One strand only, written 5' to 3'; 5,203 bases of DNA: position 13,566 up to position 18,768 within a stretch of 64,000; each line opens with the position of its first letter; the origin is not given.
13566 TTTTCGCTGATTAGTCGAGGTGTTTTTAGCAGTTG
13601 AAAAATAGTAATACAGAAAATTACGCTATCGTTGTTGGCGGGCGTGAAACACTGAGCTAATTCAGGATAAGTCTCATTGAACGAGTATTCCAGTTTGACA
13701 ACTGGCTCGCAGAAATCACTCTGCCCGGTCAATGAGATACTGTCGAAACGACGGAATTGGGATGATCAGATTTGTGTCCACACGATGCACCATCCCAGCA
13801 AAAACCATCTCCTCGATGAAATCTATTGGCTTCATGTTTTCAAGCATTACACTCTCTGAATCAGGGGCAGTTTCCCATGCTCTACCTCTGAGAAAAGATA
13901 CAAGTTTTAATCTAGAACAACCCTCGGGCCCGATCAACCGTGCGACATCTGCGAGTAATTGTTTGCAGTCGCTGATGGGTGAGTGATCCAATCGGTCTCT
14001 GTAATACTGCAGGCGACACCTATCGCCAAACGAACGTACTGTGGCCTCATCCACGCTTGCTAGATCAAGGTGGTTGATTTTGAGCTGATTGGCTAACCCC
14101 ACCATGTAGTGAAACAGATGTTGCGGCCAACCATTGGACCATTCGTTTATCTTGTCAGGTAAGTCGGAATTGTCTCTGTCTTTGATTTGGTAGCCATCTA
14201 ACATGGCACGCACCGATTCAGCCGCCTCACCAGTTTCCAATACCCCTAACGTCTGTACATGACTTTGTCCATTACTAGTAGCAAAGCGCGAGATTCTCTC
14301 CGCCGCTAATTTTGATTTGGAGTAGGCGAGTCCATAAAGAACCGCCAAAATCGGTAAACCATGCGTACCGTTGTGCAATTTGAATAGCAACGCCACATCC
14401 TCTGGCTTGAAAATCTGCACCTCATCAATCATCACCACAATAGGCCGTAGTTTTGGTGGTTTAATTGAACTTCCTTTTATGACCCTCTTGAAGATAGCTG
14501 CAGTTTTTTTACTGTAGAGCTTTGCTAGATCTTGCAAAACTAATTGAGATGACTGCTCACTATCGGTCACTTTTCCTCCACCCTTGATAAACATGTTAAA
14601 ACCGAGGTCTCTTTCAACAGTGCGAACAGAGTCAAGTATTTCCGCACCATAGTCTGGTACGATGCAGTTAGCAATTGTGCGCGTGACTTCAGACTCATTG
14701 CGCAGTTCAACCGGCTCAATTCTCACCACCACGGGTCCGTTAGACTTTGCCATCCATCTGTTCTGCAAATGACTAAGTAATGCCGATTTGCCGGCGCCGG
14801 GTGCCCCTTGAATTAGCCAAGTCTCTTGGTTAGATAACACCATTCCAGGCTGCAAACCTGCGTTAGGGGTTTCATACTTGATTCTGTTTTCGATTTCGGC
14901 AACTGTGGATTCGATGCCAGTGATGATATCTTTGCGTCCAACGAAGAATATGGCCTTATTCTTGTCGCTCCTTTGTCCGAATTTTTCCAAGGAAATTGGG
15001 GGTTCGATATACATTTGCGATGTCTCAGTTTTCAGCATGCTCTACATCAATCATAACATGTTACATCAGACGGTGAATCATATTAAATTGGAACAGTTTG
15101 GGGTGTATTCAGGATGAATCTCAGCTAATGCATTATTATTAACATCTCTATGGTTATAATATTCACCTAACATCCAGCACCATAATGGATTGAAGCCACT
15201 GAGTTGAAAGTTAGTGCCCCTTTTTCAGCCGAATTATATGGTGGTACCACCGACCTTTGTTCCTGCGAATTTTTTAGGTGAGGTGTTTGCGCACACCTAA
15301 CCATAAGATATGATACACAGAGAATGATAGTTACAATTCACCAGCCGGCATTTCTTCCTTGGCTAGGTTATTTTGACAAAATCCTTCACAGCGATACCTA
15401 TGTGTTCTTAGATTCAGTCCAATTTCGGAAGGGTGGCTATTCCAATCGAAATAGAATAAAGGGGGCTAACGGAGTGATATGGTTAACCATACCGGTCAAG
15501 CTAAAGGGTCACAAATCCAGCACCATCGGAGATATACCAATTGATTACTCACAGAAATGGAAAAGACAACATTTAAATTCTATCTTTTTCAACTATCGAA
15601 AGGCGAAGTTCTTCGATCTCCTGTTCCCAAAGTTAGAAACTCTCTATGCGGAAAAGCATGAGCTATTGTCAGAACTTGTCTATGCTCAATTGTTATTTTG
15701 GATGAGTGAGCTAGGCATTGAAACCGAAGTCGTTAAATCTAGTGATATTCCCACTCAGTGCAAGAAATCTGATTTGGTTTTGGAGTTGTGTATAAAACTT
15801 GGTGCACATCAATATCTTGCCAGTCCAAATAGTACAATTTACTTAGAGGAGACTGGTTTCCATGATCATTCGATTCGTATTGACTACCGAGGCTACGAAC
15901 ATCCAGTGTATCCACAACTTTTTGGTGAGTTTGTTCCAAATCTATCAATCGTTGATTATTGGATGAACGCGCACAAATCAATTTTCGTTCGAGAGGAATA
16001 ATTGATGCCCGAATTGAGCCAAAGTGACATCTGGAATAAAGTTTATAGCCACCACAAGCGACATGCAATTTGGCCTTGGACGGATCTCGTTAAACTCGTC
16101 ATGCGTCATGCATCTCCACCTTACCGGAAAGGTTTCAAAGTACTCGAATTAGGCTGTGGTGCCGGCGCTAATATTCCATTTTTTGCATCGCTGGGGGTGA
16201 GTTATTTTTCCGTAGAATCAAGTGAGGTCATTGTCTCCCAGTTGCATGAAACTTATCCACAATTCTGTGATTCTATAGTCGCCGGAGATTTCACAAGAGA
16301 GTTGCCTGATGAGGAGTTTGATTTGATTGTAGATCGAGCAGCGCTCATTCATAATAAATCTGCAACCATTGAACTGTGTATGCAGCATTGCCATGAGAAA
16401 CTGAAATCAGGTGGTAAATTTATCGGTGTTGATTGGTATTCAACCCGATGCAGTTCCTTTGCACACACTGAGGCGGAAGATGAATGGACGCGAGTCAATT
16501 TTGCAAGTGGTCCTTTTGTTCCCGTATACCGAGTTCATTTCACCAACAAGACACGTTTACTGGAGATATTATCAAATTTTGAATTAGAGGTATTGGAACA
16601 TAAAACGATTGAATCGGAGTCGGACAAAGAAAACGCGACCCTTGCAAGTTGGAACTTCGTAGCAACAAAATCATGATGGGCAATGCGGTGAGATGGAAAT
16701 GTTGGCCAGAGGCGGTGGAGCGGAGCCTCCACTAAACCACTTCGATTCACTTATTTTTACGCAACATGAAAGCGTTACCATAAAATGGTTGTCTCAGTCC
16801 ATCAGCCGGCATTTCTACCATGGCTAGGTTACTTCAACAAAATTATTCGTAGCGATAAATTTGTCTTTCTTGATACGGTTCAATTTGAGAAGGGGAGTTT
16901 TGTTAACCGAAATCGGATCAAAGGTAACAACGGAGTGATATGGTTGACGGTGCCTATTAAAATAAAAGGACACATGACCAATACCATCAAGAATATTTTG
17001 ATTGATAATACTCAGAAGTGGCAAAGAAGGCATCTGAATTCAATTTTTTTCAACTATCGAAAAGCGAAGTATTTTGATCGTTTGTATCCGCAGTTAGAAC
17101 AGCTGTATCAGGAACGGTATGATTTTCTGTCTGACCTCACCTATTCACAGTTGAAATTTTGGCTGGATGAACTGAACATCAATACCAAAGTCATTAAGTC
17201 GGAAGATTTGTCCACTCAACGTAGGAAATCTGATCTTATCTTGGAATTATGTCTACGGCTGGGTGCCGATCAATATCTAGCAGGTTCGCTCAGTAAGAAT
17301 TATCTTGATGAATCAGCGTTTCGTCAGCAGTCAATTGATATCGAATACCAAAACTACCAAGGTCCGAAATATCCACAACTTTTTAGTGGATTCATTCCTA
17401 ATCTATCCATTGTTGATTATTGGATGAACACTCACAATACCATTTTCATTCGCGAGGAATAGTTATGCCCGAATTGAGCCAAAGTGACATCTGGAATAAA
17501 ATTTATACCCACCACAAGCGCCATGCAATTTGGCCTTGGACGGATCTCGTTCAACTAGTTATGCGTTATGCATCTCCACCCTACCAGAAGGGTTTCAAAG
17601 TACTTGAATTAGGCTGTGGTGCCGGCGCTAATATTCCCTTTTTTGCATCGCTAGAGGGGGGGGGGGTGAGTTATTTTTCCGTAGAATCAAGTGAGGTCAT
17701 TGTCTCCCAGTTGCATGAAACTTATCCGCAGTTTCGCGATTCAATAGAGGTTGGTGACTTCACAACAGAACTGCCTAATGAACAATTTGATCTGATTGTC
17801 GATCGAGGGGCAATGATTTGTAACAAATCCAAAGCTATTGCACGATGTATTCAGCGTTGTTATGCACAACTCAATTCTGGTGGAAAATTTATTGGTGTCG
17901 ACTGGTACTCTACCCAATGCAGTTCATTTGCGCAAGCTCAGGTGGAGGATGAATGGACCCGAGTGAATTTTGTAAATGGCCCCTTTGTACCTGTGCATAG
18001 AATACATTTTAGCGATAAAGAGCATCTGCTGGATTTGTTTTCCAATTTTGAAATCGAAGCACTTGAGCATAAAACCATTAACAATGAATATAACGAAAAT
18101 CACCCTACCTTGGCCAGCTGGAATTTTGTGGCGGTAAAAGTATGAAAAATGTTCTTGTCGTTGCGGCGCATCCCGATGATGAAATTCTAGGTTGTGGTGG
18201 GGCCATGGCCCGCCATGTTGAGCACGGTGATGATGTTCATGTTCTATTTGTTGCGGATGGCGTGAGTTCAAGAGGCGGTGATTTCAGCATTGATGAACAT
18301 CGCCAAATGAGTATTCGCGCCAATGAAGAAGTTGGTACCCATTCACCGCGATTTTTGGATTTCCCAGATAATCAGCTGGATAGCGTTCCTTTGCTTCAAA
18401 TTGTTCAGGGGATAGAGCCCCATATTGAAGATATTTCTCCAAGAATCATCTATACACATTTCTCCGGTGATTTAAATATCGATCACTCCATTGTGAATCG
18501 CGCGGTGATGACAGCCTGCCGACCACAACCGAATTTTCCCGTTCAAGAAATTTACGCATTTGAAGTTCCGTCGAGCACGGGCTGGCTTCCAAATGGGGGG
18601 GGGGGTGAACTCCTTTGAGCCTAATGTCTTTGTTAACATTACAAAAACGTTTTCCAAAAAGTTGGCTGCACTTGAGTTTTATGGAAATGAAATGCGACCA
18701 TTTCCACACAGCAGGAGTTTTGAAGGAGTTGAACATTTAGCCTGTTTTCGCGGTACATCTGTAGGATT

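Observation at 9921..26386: Surface-glycan locus with contingency-locus architecture: three poly-G tracts, two genes currently out of frame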

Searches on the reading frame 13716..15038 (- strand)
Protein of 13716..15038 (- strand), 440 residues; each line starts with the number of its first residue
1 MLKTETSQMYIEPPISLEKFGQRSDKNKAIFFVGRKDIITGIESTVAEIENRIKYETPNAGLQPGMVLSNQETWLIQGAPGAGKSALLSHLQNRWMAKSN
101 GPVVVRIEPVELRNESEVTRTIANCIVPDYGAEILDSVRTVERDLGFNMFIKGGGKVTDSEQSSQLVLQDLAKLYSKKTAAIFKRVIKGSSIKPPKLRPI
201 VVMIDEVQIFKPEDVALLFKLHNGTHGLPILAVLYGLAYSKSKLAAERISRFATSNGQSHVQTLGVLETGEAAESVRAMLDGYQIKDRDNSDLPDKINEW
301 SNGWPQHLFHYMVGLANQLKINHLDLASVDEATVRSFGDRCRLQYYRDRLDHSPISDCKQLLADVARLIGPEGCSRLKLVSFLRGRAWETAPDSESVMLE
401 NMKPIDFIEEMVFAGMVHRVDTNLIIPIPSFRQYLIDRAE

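Call 7: search_protein_families(library=pfam, proteins=[window:13716-15038:-], max_evalue=0.01)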
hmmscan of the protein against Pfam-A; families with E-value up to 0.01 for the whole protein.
window:13716-15038:- (440 aa): 9 families
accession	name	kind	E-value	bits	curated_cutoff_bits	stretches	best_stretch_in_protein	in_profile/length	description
PF13191.12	AAA_16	-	8.9e-06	26.7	32.6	1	73-224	26-158/167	AAA ATPase domain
PF13401.12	AAA_22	-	7.1e-05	23.6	27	1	75-231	9-119/130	AAA domain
PF00005.33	ABC_tran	-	0.00077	20.5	25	0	68-118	8-57/137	ABC transporter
PF13604.12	AAA_30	-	0.0017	18.6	27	0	69-104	16-50/191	AAA domain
PF20720.3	nSTAND3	-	0.0025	18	27.2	1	67-105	13-51/155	Novel STAND NTPase 3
PF01637.24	ATPase_2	-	0.0041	17.4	33.2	1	71-211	20-123/225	ATPase domain predominantly from Archaea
PF07693.20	KAP_NTPase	-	0.0041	16.9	20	1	75-224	24-177/293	KAP family P-loop domain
PF05729.18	NACHT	-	0.0052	17.1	26.7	1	73-129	2-61/167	NACHT domain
PF09848.15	SLFN-g3_helicase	-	0.008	15.9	24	0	73-100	3-31/354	Schlafen group 3, DNA/RNA helicase domain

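Call 58: search_protein_families(library=ncbifam, proteins=[window:13716-15038:-], max_evalue=0.001)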
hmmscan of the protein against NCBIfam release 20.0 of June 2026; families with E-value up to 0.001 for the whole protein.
window:13716-15038:- (440 aa): 2 families
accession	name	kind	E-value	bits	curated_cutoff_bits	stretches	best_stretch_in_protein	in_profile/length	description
NF010171.0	PRK13652.1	equivalog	0.00021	20.5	476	1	75-148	34-103/277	cobalt transporter ATP-binding subunit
NF053861.1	DS8_antiphage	equivalog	0.00022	19.1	790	1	69-143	368-442/994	anti-phage protein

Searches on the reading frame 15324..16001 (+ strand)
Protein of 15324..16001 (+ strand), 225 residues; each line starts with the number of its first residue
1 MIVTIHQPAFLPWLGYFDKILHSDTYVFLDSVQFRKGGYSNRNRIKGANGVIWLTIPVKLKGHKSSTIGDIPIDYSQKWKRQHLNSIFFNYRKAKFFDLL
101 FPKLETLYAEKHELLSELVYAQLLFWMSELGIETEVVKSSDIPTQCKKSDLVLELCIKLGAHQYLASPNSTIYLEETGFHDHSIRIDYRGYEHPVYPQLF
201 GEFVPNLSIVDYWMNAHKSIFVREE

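Call 7: search_protein_families(library=pfam, proteins=[window:15324-16001:+], max_evalue=0.01)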
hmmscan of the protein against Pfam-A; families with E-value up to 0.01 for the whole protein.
window:15324-16001:+ (225 aa): 1 family
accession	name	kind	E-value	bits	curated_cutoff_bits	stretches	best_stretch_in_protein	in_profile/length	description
PF08889.16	WbqC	-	4.1e-70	236.4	21.3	1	7-218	1-213/218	WbqC-like protein family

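Call 65: search_protein_families(library=ncbifam, proteins=[window:15324-16001:+], max_evalue=0.001)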
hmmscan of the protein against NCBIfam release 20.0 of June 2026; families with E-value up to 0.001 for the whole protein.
window:15324-16001:+ (225 aa): 0 families

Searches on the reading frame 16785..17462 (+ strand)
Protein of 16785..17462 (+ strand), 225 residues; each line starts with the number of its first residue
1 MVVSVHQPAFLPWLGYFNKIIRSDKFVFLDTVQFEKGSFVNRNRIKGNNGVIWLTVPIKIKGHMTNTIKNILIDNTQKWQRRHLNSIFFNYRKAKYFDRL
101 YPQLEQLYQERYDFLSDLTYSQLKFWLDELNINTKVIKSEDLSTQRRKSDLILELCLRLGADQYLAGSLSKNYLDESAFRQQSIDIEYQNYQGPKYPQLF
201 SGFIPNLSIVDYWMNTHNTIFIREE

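Call 7: search_protein_families(library=pfam, proteins=[window:16785-17462:+], max_evalue=0.01)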
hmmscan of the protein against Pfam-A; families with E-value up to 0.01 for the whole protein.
window:16785-17462:+ (225 aa): 1 family
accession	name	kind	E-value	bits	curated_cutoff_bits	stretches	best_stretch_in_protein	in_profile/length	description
PF08889.16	WbqC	-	1.3e-71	241.4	21.3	1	7-217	1-212/218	WbqC-like protein family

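Call 58: search_protein_families(library=ncbifam, proteins=[window:16785-17462:+], max_evalue=0.001)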
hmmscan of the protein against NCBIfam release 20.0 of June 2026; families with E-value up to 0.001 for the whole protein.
window:16785-17462:+ (225 aa): 0 families

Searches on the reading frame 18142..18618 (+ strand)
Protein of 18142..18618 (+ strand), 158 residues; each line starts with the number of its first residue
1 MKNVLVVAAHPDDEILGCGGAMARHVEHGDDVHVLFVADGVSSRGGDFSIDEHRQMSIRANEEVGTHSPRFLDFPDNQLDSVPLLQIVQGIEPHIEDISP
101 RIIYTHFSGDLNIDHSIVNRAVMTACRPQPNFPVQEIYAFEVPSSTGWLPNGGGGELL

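Call 8: search_protein_families(library=pfam, proteins=[window:18142-18618:+], max_evalue=0.01)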
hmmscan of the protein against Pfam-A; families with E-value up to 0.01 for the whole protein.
window:18142-18618:+ (158 aa): 1 family
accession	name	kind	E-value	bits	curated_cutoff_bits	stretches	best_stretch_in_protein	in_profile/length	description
PF02585.22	PIG-L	-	6.2e-25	88.6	28.2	1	5-126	1-129/129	GlcNAc-PI de-N-acetylase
